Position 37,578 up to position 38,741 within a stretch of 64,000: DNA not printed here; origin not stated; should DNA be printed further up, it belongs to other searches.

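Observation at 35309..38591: cGAS/DncV-like (SMODS-type) nucleotidyltransferase next to a membrane-anchored NlpC/P60-like protein and a PilZ-like protein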

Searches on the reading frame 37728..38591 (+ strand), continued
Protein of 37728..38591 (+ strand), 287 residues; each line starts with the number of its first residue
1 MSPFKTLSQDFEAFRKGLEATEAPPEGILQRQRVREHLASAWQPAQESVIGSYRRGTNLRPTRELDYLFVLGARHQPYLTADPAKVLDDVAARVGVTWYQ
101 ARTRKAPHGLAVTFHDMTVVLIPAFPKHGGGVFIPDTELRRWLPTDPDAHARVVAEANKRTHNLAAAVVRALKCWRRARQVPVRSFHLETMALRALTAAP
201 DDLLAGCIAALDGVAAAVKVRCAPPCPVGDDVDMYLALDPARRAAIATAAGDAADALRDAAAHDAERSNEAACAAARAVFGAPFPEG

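Call 20: find_encoding_contigs(protein=P0016, flank=6000, max_places=4)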
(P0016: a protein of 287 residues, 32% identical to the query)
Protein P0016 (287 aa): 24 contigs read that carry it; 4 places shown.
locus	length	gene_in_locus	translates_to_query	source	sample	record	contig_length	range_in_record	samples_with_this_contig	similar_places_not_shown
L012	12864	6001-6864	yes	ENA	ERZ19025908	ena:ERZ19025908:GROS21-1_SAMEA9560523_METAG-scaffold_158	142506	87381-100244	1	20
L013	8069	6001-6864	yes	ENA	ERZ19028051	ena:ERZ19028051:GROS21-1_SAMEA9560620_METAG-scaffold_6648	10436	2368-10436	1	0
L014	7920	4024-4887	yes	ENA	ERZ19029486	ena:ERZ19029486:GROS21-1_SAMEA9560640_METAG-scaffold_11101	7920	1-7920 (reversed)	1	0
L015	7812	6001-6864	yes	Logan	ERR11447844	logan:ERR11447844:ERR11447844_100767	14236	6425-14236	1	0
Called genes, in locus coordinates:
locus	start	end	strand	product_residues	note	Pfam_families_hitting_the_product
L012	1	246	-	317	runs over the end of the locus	PF10686:YAcAr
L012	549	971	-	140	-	-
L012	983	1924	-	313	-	PF08401:ArdcN, PF18818:MPTase-PolyVal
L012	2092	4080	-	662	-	PF02195:ParB_N, PF17762:HTH_ParB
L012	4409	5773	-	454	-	PF04229:GrpB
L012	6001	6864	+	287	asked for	PF18144:SMODS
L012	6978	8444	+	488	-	PF18144:SMODS, PF21654:DncV-like_NTFase (weak), PF18134:AGS_C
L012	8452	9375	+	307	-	PF18159:S_4TM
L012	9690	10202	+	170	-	PF22016:DUF6933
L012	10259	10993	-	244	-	PF08808:RES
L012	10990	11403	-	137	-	PF20432:Xre-like-HTH, PF09722:Xre_MbcA_ParS_C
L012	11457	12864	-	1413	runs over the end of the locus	PF13872:AAA_34, PF13871:Helicase_C_4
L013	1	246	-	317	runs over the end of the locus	PF10686:YAcAr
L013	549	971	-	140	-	-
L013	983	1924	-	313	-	PF08401:ArdcN, PF18818:MPTase-PolyVal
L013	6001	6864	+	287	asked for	PF18144:SMODS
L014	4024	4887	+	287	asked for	PF18144:SMODS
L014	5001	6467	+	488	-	PF18144:SMODS, PF21654:DncV-like_NTFase (weak), PF18134:AGS_C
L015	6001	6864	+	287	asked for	PF18144:SMODS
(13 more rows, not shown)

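Call 25: search_protein_families(library=ncbifam, proteins=[L001:7002-7892:+, L007:2969-3553:+], max_evalue=0.01)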
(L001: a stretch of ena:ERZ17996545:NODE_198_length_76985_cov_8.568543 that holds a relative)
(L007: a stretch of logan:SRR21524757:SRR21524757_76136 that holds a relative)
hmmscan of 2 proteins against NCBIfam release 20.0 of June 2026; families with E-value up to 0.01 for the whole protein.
L001:7002-7892:+ (296 aa): 0 families

L007:2969-3553:+ (194 aa): 0 families

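Call 27: find_related_loci(query=A2, collection=genome_contigs, flank=8000)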
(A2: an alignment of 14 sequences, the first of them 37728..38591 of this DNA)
Query A2 (287 aa) in genome_contigs; peptide patterns used: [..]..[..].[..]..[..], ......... (x = any residue, [..] = any of these).
53 stretches matched a pattern; 8 encode a relative of the query (tblastn E <= 1e-3); 8 distinct loci.
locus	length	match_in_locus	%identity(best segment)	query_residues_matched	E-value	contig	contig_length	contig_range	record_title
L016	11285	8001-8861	92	1-287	5e-156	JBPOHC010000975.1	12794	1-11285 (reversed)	MAG: Myxococcota bacterium isolate MAG_1 c_000000106560, whole genome shotgun sequence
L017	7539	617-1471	76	3-287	1e-124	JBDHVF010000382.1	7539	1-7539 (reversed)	MAG: Polyangiales bacterium isolate AS-MESO-3CA.253 NODE_41043_length_7539_cov_4.374564, whole genome shotgun sequence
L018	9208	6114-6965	73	4-287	5e-117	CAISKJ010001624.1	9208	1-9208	MAG: uncultured delta proteobacterium isolate KT_bin-2017 genome assembly, contig: bin-2017:1624/1849, whole genome shot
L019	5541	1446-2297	72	4-287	6e-116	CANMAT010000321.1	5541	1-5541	MAG: Deltaproteobacteria bacterium isolate ZE-Jul18-30 genome assembly, contig: ZE-Jul18-C24475, whole genome shotgun se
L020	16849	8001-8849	65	4-285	3e-108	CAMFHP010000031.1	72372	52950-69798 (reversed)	MAG: uncultured Myxococcaceae bacterium isolate SRR9109402_bin.20_metaWRAP_v1.3_MAG genome assembly, contig: ERZ12289980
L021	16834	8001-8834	54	7-285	4e-85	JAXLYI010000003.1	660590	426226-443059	MAG: Polyangiales bacterium isolate STL-MYX9 C4.55.fa-3, whole genome shotgun sequence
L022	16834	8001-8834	54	7-285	2e-83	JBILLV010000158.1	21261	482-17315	MAG: Polyangiales bacterium isolate ME2017-08-08_3300044911_group7_bin125 Rohwer_bin1484_scaffold_2487_c1, whole genome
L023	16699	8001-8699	28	50-283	3e-9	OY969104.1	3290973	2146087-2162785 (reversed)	MAG: uncultured Gaiellaceae bacterium isolate MFD09964.bin.c.1 genome assembly, chromosome: 1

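Call 29: predict_structure(alignment_id=A1)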
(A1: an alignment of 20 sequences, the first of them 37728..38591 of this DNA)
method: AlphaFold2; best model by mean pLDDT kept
length: 287 residues; sequences in the alignment: 20
mean_pLDDT: 91.1   pTM: 0.89
mean pLDDT of the five models: 91.1, 90.5, 88.8, 86.5, 84.0
residues with pLDDT >= 90: 203; 70-90: 74; 50-70: 8; < 50: 2
segments of 3 or more residues with pLDDT < 50: none
pLDDT, mean of each block of 10 residues (from residue 1): 74 87 71 88 91 90 88 89 90 87 93 89 91 93 94 96 96 96 96 96 97 96 92 90 97 98 93 95 84
secondary structure, 60 per line:
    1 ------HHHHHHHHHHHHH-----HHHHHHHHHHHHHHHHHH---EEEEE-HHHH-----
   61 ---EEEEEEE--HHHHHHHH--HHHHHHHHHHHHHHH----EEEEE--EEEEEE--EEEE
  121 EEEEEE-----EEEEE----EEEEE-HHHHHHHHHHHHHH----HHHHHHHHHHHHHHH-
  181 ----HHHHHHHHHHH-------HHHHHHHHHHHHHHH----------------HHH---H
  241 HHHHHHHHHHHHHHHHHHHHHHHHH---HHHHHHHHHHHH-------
elements in order: H7-19 H25-42 E46-50 H52-55 E64-70 H73-80 H83-97 E102-106 E109-114 E117-126 E132-136 E141-145 H147-160 H165-179 H185-195 H203-217 H240-265 H269-280

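Call 32: fold_search(model_id=the predicted structure, library=pdb)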
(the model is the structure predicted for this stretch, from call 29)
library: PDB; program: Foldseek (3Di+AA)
matches with E <= 10: 632; with E <= 0.001: 186
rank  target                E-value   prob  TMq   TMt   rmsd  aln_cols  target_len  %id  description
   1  6p8u_A                3.8e-19  1.00  0.87  0.83   2.8       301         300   27  Structure of P. aeruginosa ATCC27853 CdnD:HORMA2:Peptide 1 complex (released 2019-12-25)
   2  6p82_A                1.1e-18  1.00  0.87  0.83   2.9       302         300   26  Structure of P. aeruginosa ATCC27853 CdnD, Apo form 1 (released 2019-12-25)
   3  6p82_B                1.3e-18  1.00  0.88  0.84   2.8       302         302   26  Structure of P. aeruginosa ATCC27853 CdnD, Apo form 1 (released 2019-12-25)
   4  6p8j_A                4.0e-18  1.00  0.87  0.84   2.8       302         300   26  Structure of P. aeruginosa ATCC27853 CdnD D62N/D64N mutant bound to ATP (released 2019-12-25)
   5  6p82_D                1.4e-17  1.00  0.86  0.82   3.1       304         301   27  Structure of P. aeruginosa ATCC27853 CdnD, Apo form 1 (released 2019-12-25)
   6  7d4u                  1.3e-11  1.00  0.74  0.64   4.1       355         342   17  ATP complex with double mutant cyclic trinucleotide synthase CdnD (released 2021-03-17)
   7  7to3_C                1.6e-11  1.00  0.74  0.61   4.3       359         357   17  Structure of Enterobacter cloacae Cap2-CdnD02 2:2 complex (released 2023-01-11)
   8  7ljm_B                1.6e-11  1.00  0.73  0.63   4.5       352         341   17  Structure of the Salmonella enterica CD-NTase CdnD in complex with GTP (released 2021-06-02)
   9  7d48                  1.8e-11  1.00  0.75  0.62   5.9       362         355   17  apo-form cyclic trinucleotide synthase CdnD (released 2021-03-17)
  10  7ljm_A                4.1e-11  1.00  0.72  0.61   4.6       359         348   17  Structure of the Salmonella enterica CD-NTase CdnD in complex with GTP (released 2021-06-02)
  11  7d4o_B                6.2e-11  1.00  0.73  0.62   5.9       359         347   17  cyclic trinucleotide synthase CdnD in complex with ATP and ADP (released 2021-03-17)
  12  7d4j                  6.5e-11  1.00  0.74  0.63   4.3       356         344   17  ddATP complex of cyclic trinucleotide synthase CdnD (released 2021-03-17)
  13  7ljl_A                7.6e-11  1.00  0.74  0.63   4.3       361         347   17  Structure of the Enterobacter cloacae CD-NTase CdnD in complex with ATP (released 2021-06-02)
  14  7d4s                  7.6e-11  1.00  0.74  0.63   4.4       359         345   17  apo-form cyclic trinucleotide synthase CdnD (released 2021-03-17)
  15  7d4o_A                1.3e-10  1.00  0.75  0.63   4.2       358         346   16  cyclic trinucleotide synthase CdnD in complex with ATP and ADP (released 2021-03-17)
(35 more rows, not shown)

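Call 34: search_protein_representatives(alignment_id=A1)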
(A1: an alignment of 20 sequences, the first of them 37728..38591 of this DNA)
Query: 20 sequences, 284 profile positions. Proteins with E-value up to 0.001 (for the whole library): 5238; up to 1e-10: 3051; up to 1e-30: 407. The best 150 are listed.
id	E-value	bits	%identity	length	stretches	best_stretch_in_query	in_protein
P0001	3.9e-138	475.9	-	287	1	2-283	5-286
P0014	4.4e-95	334.6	-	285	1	1-283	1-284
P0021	1.2e-87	310.3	-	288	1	2-283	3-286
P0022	2.0e-79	283.2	-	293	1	2-283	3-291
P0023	1.2e-75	270.9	-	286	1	2-283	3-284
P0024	1.1e-74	267.6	-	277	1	2-248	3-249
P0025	1.7e-74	267.1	-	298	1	3-283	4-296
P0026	1.0e-73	264.5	-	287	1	3-283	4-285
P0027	1.1e-73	264.4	-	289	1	2-283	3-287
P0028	1.4e-73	264.1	-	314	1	3-283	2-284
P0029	7.4e-72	258.4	-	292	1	2-283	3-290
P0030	9.7e-70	251.5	-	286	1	3-283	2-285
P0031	6.8e-69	248.7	-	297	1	1-282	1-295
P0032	1.6e-68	247.5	-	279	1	3-283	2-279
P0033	1.6e-68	247.5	-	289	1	3-283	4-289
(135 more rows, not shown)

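Call 55: search_protein_families(library=pfam, proteins=[L021:8845-10023:+, L021:10052-11932:+, L021:11933-12382:-, L021:12410-13189:-, L021:7278-7910:+, L009:2526-7163:+, L001:7002-7892:+, L001:11207-12376:+], max_evalue=0.01)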
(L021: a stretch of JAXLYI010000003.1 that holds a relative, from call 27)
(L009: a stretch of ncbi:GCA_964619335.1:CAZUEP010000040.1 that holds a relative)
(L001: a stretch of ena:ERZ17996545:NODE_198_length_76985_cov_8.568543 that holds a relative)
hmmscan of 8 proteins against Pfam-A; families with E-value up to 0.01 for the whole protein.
L021:8845-10023:+ (392 aa): 0 families

L021:10052-11932:+ (626 aa): 3 families
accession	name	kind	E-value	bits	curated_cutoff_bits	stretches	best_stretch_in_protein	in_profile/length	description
PF13768.12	VWA_3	-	1e-13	52.1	27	1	497-624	24-154/155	von Willebrand factor type A domain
PF13519.12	VWA_2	-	9.6e-07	29.8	27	1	463-573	1-106/107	von Willebrand factor type A domain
PF00092.34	VWA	-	0.001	19.8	23.8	1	463-617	2-152/174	von Willebrand factor type A domain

L021:11933-12382:- (149 aa): 0 families

L021:12410-13189:- (259 aa): 1 family
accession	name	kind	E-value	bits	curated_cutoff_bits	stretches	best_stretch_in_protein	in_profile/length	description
PF01925.25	TauE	-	2.2e-41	142.6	32.6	1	11-253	1-237/237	Sulfite exporter TauE/SafE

L021:7278-7910:+ (210 aa): 1 family
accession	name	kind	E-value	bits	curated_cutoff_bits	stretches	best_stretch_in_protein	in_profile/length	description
PF00582.32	Usp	-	1.5e-31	110.3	24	1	48-193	2-141/141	Universal stress protein family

L009:2526-7163:+ (1545 aa): 1 family
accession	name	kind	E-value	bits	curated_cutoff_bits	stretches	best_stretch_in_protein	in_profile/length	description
PF16313.11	DUF4953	-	0.007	16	24.2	0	879-908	7-35/316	Met-zincin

L001:7002-7892:+ (296 aa): 0 families

L001:11207-12376:+ (389 aa): 0 families

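Call 58: find_encoding_contigs(protein=P0020, flank=6000, max_places=2)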
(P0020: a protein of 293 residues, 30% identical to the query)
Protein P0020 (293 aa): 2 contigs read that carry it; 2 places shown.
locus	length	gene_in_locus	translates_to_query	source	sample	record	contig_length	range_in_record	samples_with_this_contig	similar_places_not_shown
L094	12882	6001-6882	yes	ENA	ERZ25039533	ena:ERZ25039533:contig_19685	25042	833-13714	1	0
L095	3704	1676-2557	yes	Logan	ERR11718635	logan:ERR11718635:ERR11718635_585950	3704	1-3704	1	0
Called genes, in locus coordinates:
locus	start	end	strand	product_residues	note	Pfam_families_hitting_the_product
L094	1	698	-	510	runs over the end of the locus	?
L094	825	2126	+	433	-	PF13551:HTH_29 (weak)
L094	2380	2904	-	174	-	-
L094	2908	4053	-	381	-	PF12844:HTH_19, PF13443:HTH_26 (weak), PF13560:HTH_31, PF01381:HTH_3, PF06114:Peptidase_M78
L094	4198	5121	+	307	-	PF13481:AAA_25 (faint), PF13401:AAA_22 (faint), PF00004:AAA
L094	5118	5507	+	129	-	PF27322:Cap8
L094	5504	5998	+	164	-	PF18173:bacHORMA_2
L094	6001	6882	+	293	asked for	PF18144:SMODS, PF01909:NTP_transf_2 (faint)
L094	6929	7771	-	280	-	-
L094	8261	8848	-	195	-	PF08281:Sigma70_r4_2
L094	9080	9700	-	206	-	PF03551:PadR (weak)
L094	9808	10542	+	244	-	PF06197:DUF998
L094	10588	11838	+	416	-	PF25852:DUF6242_C (faint)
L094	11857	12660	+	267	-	PF00561:Abhydrolase_1, PF12146:Hydrolase_4, PF12697:Abhydrolase_6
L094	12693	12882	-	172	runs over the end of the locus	PF12802:MarR_2, PF01047:MarR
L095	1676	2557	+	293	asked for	PF18144:SMODS, PF01909:NTP_transf_2 (faint)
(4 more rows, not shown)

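Call 59: find_encoding_contigs(protein=P0018, flank=6000, max_places=2)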
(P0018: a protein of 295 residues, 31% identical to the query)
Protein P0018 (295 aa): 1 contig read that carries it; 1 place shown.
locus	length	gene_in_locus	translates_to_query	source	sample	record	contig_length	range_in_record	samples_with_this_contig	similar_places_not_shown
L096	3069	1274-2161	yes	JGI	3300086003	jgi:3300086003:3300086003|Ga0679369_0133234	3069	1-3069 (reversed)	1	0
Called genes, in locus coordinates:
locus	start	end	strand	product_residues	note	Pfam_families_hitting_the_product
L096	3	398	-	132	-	?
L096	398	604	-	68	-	-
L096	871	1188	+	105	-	-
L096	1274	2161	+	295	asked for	PF18144:SMODS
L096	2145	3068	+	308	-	?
